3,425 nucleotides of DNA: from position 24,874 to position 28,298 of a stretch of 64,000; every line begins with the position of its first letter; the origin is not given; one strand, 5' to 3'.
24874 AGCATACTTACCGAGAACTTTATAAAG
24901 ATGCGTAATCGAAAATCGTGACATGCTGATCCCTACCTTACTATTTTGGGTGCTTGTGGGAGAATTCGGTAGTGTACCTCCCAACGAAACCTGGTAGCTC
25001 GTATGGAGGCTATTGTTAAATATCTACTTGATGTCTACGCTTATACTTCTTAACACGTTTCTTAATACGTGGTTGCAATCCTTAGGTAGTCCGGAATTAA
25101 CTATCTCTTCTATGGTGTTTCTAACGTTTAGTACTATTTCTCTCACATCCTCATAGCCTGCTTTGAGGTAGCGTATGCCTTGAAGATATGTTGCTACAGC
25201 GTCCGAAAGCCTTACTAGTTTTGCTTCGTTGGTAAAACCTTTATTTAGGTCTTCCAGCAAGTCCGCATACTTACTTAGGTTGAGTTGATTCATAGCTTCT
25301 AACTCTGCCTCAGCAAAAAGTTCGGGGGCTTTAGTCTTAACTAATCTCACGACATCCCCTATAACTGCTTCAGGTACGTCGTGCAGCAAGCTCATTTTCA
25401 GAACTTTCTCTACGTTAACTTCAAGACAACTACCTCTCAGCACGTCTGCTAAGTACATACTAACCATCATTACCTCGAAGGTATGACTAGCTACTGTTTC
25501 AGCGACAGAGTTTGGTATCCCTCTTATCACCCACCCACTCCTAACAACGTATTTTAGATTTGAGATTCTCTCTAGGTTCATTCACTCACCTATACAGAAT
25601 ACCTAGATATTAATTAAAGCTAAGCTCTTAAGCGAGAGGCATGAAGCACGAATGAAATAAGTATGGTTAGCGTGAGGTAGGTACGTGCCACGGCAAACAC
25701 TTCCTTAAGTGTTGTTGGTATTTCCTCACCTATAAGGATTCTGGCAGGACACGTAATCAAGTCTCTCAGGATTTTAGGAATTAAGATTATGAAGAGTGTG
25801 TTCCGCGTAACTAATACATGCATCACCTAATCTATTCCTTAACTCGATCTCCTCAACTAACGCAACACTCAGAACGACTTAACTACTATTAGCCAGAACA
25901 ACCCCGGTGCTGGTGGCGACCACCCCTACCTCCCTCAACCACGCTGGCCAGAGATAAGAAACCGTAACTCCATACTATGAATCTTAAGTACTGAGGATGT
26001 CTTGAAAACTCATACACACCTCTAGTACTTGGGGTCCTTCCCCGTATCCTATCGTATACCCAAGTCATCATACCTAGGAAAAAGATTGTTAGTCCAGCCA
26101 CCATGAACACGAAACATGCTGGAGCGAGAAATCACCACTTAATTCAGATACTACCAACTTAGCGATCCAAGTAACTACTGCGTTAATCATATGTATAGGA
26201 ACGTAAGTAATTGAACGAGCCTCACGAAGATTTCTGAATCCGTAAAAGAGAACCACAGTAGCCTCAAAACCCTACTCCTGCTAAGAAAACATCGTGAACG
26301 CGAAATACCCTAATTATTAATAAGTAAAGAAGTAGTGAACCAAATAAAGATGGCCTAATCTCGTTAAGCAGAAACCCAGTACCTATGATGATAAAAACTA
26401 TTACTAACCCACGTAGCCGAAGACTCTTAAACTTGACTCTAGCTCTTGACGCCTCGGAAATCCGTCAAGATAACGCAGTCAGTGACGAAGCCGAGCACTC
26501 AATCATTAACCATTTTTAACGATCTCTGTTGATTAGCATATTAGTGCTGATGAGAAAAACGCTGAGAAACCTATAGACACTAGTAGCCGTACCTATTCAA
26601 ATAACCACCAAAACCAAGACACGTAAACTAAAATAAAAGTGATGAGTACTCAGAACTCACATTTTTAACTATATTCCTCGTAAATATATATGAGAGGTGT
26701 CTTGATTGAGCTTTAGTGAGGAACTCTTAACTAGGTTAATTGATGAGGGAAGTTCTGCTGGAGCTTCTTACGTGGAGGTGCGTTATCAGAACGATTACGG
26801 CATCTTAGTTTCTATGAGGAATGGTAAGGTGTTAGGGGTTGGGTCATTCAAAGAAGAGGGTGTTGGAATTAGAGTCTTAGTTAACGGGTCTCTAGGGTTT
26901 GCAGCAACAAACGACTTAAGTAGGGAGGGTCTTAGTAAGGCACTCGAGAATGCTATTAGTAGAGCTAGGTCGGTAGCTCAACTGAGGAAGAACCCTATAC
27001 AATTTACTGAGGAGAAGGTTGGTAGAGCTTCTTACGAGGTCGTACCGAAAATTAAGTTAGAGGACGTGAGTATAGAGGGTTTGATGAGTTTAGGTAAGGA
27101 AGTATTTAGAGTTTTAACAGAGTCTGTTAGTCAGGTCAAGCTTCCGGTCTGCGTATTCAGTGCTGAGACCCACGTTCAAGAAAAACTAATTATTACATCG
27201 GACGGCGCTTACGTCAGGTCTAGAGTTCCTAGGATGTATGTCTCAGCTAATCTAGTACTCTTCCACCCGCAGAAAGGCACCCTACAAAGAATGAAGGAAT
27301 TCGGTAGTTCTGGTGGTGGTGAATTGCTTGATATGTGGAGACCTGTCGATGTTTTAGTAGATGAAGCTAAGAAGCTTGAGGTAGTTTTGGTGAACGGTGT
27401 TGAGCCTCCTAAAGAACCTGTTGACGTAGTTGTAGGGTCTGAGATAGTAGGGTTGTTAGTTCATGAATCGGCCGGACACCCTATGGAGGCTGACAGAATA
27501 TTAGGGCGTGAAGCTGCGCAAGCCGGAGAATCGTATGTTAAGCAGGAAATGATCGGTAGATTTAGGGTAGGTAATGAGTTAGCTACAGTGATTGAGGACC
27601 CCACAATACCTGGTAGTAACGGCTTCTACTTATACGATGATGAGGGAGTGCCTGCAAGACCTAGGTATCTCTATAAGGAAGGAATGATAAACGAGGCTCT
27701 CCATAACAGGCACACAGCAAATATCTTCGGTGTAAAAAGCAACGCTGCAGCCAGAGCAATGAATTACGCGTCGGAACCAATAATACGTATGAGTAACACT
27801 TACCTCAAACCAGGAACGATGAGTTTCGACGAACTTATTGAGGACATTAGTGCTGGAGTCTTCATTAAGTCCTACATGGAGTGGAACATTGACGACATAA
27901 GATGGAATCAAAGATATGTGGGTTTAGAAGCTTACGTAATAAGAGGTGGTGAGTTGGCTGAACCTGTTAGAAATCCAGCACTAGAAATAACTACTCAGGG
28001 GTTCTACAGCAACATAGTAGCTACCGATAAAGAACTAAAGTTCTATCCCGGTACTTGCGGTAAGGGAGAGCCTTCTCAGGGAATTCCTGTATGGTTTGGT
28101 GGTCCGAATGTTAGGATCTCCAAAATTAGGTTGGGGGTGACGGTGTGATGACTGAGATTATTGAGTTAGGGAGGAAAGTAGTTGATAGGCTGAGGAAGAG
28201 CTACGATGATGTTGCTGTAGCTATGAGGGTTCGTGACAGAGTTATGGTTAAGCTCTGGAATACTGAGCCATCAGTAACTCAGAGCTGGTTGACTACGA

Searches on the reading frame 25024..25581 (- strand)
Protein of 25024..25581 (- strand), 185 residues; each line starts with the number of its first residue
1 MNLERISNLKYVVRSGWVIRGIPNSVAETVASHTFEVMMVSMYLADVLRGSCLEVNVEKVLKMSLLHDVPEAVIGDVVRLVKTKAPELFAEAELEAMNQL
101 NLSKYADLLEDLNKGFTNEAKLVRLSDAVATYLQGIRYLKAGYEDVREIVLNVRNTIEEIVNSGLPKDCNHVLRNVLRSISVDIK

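Call 54: search_protein_families(library=pfam, proteins=[window:25024-25581:-], max_evalue=0.0001)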
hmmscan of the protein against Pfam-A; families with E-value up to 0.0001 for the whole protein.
window:25024-25581:- (185 aa): 3 families
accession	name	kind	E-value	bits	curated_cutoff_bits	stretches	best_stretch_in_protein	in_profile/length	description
PF13023.12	HD_3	-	3.4e-18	66.5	22.5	1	7-161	2-157/165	HD domain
PF12917.13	YfbR-like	-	1.3e-15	58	25.9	1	5-160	5-166/182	5'-deoxynucleotidase YfbR-like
PF01966.28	HD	-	8.4e-08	32.9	22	1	30-130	1-114/116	HD domain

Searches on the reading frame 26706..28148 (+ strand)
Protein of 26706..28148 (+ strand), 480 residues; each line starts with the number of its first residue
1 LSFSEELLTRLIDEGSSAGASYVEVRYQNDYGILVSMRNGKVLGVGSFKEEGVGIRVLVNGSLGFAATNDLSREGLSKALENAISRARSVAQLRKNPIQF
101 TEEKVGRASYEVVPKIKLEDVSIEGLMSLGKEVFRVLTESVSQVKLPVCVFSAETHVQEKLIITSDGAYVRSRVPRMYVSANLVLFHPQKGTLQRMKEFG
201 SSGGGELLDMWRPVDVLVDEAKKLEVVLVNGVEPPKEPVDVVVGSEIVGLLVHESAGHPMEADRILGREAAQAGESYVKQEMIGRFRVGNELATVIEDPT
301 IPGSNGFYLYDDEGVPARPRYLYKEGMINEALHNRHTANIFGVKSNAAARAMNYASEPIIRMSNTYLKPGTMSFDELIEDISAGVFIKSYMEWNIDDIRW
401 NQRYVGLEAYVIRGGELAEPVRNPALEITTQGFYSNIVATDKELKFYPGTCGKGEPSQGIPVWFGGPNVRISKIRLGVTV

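Call 36: search_protein_families(library=pfam, proteins=[window:26706-28148:+], max_evalue=0.00001)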
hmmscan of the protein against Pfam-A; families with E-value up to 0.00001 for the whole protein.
window:26706-28148:+ (480 aa): 3 families
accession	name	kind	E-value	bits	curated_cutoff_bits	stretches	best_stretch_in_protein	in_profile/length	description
PF19289.4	PmbA_TldD_3rd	-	8.6e-48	162.8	22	1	239-476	4-218/220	PmbA/TldA metallopeptidase C-terminal domain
PF01523.21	PmbA_TldD_1st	-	1.6e-17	63.9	20.9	1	23-87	1-65/65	PmbA/TldA metallopeptidase domain 1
PF19290.4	PmbA_TldD_2nd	-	7.9e-09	36.4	20.9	1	117-225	2-105/109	PmbA/TldA metallopeptidase central domain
